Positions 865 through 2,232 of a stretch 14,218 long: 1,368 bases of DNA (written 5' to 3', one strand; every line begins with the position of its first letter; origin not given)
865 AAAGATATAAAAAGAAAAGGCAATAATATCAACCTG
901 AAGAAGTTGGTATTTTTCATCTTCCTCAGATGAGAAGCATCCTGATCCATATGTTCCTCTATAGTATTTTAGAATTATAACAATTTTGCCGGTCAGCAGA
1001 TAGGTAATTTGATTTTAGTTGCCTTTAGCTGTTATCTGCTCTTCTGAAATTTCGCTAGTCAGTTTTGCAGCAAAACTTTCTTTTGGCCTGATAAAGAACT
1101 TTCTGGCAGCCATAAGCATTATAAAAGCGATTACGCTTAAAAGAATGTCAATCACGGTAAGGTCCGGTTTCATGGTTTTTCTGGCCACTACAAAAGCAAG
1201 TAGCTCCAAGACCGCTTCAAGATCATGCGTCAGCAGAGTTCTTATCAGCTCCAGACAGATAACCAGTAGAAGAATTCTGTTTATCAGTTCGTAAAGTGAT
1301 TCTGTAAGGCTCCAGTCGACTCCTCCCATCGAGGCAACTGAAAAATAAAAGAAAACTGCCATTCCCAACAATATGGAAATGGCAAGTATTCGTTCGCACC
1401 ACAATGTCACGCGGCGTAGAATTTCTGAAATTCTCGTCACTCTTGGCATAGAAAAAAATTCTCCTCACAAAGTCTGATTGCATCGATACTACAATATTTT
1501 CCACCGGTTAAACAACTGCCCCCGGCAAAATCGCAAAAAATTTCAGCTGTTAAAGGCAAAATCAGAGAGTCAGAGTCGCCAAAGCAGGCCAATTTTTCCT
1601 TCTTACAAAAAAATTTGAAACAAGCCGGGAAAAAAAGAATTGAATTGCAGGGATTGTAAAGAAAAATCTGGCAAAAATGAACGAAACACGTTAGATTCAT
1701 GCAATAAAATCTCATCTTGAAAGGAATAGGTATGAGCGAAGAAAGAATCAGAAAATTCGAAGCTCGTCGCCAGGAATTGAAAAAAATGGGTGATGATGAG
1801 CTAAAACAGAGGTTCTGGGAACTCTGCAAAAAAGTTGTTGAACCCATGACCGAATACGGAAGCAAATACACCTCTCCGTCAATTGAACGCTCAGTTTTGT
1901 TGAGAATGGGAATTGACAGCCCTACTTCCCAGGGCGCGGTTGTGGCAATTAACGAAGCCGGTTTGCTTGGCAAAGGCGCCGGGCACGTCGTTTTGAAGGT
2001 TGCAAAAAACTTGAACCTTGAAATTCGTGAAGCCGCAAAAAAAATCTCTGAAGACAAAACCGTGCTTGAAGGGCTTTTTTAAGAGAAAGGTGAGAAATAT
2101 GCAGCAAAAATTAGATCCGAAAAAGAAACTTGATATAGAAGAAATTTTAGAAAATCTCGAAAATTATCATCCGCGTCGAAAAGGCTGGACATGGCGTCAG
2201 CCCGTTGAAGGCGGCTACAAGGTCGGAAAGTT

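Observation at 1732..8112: Partial D-ornithine (Stickland) degradation locus with an entry racemase and an exit racemase fused into one translationally coupled unit. ord/ortAB are missing.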

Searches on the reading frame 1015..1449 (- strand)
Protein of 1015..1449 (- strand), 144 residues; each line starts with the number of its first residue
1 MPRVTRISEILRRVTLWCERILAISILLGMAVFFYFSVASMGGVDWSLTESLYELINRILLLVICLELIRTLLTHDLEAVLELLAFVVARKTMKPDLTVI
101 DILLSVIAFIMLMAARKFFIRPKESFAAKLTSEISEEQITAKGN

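Call 5: search_protein_families(library=pfam, proteins=[window:1015-1449:-])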
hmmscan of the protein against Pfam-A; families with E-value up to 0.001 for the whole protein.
window:1015-1449:- (144 aa): 0 families

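Call 6: search_protein_families(library=ncbifam, proteins=[window:1015-1449:-])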
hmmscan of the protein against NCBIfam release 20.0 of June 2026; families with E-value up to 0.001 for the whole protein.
window:1015-1449:- (144 aa): 0 families

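Call 63: search_protein_families(library=pfam, max_evalue=5, proteins=[window:1015-1449:-])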
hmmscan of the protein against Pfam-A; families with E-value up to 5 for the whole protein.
window:1015-1449:- (144 aa): 5 families
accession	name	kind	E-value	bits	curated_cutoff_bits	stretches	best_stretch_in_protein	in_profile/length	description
PF11992.13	TgpA_N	-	0.12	11.8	30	1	10-116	36-143/333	TgpA N-terminal domain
PF21262.3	RRP40_S1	-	0.18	12.2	27.1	1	73-105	25-57/83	Exosome complex component RRP40, S1 domain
PF06146.17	PsiE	-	0.36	11.4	23.9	1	21-94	9-89/122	Phosphate-starvation-inducible E family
PF04831.18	POPDC1-3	-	1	9.9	28.1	1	21-82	28-89/140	POPDC1-3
PF24709.1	DUF7670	-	2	9.2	29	0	11-65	4-59/118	Domain of unknown function (DUF7670)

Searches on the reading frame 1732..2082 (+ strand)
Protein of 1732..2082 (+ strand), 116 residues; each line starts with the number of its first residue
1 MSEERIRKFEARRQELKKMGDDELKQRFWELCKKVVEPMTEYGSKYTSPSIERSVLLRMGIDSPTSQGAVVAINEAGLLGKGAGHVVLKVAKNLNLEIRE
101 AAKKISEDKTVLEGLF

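Call 5: search_protein_families(library=pfam, proteins=[window:1732-2082:+])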
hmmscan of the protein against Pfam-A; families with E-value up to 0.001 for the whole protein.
window:1732-2082:+ (116 aa): 2 families
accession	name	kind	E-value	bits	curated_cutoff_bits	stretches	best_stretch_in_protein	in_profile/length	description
PF16552.11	OAM_alpha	-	1.5e-38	131.7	29.7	1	5-109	2-106/115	D-ornithine 4,5-aminomutase alpha-subunit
PF09043.17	Lys-AminoMut_A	-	0.00094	18.2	25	0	26-110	9-99/508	D-Lysine 5,6-aminomutase TIM-barrel domain of alpha subunit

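Call 6: search_protein_families(library=ncbifam, proteins=[window:1732-2082:+])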
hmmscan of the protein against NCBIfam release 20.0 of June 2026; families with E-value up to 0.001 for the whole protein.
window:1732-2082:+ (116 aa): 1 family
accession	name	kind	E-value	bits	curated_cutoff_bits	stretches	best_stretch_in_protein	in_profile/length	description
NF052384.1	Lys_5_6_mutase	equivalog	0.00011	21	600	1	26-112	10-102/511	lysine 5,6-aminomutase subunit alpha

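Call 32: list_cluster_members(proteins=[P0144, P0162, window:1732-2082:+, window:4547-5875:+, window:8642-10237:+])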
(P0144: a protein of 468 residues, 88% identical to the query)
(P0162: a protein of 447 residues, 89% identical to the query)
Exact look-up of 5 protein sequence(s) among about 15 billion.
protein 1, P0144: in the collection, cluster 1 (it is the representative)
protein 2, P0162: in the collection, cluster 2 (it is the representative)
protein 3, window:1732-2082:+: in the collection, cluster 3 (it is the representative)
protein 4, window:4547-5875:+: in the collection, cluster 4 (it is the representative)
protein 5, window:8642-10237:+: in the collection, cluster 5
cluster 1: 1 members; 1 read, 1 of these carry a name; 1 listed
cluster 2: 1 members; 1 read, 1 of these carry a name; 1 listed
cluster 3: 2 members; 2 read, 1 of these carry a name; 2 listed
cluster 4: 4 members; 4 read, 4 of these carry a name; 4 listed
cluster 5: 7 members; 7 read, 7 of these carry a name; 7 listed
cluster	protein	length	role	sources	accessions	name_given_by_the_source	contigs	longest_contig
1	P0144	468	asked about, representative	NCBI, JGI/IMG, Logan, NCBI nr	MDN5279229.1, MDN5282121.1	MAG: 2-amino-4-ketopentanoate thiolase beta subunit [Clostridiales bacterium] | cysteine synthase | 2-amino-4-ketopentanoate thiolase beta subunit [Clostridiales bacterium]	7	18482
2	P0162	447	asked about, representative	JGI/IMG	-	cysteine synthase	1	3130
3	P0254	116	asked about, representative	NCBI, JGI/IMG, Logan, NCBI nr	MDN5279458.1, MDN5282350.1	MAG: D-ornithine 4,5-aminomutase subunit alpha [Clostridiales bacterium] | D-ornithine 4,5-aminomutase subunit alpha | D-ornithine 4,5-aminomutase subunit alpha [Clostridiales bacterium]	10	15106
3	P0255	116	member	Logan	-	-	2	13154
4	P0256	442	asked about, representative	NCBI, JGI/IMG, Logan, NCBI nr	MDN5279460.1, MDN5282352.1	MAG: hypothetical protein PWR01_3425 [Clostridiales bacterium] | uncharacterized protein (TIGR01319 family) | hypothetical protein [Clostridiales bacterium]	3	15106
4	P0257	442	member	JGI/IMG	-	uncharacterized protein (TIGR01319 family)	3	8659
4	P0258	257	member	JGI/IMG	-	uncharacterized protein (TIGR01319 family)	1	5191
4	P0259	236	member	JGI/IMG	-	uncharacterized protein (TIGR01319 family)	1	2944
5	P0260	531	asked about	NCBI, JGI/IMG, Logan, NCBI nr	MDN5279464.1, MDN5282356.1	MAG: metallo-beta-lactamase family protein [Clostridiales bacterium] | metallo-beta-lactamase family protein | metallo-beta-lactamase family protein [Clostridiales bacterium]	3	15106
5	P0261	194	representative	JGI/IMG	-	metallo-beta-lactamase family protein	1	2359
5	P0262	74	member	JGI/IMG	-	hypothetical protein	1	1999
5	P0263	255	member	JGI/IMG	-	metallo-beta-lactamase family protein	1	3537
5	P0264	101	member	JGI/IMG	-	hypothetical protein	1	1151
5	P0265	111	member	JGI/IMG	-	hypothetical protein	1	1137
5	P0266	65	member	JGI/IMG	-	hypothetical protein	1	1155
